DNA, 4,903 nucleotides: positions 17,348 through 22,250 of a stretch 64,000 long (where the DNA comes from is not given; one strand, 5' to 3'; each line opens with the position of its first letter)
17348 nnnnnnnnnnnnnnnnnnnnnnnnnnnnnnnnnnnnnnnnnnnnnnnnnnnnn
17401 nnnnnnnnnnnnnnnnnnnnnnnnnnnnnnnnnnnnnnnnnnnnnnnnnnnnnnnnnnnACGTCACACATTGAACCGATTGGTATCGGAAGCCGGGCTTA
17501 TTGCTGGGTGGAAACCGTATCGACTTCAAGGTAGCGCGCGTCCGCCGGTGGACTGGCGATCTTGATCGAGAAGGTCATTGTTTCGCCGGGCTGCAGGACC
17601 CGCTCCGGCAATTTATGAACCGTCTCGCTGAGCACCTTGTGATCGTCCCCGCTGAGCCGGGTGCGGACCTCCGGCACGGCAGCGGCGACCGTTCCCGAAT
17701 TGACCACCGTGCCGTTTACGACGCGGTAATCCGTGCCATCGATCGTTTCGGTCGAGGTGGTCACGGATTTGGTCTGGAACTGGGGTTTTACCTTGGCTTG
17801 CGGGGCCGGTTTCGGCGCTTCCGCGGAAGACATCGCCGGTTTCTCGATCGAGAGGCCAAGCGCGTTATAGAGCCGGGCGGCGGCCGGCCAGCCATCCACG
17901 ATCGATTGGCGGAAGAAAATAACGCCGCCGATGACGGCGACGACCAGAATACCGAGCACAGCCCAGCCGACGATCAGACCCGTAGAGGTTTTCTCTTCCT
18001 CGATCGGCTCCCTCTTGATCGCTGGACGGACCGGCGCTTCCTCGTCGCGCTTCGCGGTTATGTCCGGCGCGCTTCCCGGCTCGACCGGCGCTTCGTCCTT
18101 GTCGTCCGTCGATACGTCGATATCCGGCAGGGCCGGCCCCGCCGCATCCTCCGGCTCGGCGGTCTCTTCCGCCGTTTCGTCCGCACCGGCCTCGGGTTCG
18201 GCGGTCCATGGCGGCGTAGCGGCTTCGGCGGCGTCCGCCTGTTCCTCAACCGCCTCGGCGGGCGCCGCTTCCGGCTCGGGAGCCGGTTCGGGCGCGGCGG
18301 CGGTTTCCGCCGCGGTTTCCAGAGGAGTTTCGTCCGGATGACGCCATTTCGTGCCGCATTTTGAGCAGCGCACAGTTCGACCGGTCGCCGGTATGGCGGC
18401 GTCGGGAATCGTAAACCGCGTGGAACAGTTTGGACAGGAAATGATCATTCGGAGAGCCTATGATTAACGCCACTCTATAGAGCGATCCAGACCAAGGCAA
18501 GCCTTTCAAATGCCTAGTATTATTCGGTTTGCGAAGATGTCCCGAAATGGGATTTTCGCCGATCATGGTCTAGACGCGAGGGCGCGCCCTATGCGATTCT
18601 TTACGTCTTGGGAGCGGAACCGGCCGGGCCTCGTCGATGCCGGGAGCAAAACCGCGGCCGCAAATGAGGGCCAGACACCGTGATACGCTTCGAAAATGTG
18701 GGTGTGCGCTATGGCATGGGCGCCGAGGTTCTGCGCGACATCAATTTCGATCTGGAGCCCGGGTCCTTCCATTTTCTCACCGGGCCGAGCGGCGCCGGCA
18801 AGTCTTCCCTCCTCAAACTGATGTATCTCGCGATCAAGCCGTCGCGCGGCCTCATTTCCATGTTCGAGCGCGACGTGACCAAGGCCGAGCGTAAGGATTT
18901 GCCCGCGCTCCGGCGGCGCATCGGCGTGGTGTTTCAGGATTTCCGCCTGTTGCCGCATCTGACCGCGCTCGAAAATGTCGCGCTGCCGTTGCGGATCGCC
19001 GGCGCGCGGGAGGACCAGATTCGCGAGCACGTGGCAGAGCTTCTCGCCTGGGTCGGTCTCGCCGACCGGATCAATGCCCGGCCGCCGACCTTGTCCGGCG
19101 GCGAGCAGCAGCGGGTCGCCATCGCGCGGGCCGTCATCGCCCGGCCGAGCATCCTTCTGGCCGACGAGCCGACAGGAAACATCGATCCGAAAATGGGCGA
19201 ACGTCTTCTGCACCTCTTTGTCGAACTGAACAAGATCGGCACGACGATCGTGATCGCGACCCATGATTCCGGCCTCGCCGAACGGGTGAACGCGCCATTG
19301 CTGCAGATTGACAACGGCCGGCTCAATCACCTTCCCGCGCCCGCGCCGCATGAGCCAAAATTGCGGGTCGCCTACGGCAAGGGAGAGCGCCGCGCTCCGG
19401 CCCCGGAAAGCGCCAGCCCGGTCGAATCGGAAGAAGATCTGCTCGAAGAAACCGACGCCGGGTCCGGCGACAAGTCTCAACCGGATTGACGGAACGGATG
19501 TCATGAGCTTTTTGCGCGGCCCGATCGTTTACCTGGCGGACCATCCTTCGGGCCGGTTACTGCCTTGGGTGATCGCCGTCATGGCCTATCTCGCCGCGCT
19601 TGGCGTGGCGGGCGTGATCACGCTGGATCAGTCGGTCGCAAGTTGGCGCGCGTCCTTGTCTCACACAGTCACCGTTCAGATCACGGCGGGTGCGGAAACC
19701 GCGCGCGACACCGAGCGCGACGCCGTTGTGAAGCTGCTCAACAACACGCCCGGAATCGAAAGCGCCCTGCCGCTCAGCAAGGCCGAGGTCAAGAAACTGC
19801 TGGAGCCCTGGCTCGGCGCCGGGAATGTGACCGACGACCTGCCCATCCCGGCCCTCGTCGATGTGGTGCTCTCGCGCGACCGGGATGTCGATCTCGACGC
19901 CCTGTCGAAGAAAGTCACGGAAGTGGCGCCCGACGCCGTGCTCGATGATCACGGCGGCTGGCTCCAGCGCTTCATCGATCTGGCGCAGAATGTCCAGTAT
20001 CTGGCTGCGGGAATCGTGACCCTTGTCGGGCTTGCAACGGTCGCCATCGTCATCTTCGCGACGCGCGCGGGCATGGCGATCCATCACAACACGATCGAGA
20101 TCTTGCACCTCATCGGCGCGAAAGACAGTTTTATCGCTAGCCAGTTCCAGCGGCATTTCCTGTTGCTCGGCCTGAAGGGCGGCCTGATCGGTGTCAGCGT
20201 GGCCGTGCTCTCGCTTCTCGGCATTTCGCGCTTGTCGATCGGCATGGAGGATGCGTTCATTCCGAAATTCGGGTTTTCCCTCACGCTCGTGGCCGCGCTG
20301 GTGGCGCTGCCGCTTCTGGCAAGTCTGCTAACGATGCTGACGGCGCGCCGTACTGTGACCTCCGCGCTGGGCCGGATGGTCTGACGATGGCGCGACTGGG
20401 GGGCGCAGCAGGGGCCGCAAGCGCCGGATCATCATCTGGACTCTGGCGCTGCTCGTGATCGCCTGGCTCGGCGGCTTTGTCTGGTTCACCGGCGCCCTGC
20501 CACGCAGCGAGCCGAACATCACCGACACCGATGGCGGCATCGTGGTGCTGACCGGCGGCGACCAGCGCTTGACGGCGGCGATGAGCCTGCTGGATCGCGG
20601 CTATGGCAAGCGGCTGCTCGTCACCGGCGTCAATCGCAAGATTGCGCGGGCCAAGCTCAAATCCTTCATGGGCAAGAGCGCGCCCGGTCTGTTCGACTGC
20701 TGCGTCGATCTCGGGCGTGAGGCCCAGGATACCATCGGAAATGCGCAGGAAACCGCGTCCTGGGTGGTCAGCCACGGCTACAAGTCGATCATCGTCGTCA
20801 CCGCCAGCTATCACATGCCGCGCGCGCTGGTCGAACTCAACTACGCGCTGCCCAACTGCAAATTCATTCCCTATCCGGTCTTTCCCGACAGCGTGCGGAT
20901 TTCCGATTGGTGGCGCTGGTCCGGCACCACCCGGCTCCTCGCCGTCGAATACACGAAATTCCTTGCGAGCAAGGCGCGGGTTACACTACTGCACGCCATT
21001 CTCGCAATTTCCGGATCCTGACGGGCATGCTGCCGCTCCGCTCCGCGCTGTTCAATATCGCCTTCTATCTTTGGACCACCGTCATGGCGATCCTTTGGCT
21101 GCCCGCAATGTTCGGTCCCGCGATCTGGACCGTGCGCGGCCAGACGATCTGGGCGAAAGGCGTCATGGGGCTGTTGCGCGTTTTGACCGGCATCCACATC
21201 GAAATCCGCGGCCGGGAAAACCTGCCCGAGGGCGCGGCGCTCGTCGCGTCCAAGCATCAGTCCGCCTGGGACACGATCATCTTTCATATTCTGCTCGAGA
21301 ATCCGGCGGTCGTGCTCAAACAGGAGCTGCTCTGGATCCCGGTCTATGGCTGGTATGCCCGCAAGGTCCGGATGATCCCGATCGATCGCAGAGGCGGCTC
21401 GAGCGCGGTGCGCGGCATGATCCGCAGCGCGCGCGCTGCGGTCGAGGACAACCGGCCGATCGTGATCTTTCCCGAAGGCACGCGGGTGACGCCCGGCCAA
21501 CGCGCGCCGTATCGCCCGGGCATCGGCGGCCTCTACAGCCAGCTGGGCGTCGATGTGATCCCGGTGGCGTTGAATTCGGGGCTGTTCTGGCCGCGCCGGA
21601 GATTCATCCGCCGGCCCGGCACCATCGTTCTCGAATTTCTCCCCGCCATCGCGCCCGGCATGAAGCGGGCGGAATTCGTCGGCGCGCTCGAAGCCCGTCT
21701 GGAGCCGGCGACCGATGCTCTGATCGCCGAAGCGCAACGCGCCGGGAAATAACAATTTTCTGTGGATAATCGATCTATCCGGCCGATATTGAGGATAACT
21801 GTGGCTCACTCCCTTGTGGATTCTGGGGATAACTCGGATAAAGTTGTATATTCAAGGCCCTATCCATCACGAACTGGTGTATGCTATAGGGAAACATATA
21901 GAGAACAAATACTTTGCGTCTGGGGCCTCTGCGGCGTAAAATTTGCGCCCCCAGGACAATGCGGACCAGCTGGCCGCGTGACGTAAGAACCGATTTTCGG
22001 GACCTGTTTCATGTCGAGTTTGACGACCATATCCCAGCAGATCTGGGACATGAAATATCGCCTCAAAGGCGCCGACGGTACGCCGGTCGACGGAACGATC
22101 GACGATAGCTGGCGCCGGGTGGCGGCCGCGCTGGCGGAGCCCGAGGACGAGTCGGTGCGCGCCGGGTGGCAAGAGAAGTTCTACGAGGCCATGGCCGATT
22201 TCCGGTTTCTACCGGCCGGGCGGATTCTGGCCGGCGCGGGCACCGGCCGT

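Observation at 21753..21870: Dense cluster of DnaA-box-like motifs in an AT-rich patch directly upstream of B12-dependent nrdJ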

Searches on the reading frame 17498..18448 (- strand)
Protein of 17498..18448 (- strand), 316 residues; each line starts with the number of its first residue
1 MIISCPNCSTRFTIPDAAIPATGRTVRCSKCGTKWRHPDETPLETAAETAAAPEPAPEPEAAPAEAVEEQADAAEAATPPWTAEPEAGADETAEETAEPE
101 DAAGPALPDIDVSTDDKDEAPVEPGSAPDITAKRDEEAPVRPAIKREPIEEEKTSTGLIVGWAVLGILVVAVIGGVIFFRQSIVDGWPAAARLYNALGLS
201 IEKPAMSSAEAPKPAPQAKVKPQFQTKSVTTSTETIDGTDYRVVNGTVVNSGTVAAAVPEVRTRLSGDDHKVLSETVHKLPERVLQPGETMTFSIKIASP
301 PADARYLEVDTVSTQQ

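Call 7: search_protein_families(library=pfam, proteins=[window:17498-18448:-])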
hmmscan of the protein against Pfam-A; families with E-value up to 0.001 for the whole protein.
window:17498-18448:- (316 aa): 3 families
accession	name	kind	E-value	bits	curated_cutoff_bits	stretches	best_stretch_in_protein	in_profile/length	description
PF13717.11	Zn_ribbon_4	-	2.6e-16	59.7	30.3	1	1-36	1-36/36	zinc-ribbon domain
PF13719.11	Zn_ribbon_5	-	2.7e-08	33.9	29.3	1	1-32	1-32/37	zinc-ribbon domain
PF11906.13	DUF3426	-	2.6e-06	28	27.7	1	164-304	2-140/147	Protein of unknown function (DUF3426)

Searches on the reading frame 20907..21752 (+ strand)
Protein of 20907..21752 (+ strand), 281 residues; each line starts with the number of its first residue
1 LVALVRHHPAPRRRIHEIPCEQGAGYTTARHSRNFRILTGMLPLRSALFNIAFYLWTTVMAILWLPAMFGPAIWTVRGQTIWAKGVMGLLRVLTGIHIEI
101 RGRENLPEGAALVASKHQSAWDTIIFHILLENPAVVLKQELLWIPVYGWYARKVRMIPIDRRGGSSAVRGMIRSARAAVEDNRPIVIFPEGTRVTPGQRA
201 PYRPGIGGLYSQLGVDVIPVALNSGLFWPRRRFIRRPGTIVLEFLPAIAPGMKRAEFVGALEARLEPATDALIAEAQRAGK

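Call 7: search_protein_families(library=pfam, proteins=[window:20907-21752:+])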
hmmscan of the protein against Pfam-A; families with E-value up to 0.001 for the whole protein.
window:20907-21752:+ (281 aa): 1 family
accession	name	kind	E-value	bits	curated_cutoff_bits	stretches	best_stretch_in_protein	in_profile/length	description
PF01553.26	Acyltransferase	-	1.9e-25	89.6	23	1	97-222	1-131/132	Acyltransferase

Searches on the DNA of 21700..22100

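Call 60: search_rna_families(source=window, start=21700, end=22100, threshold=evalue, max_evalue=1)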
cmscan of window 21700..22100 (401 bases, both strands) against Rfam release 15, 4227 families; matches with E-value up to 1: 0.
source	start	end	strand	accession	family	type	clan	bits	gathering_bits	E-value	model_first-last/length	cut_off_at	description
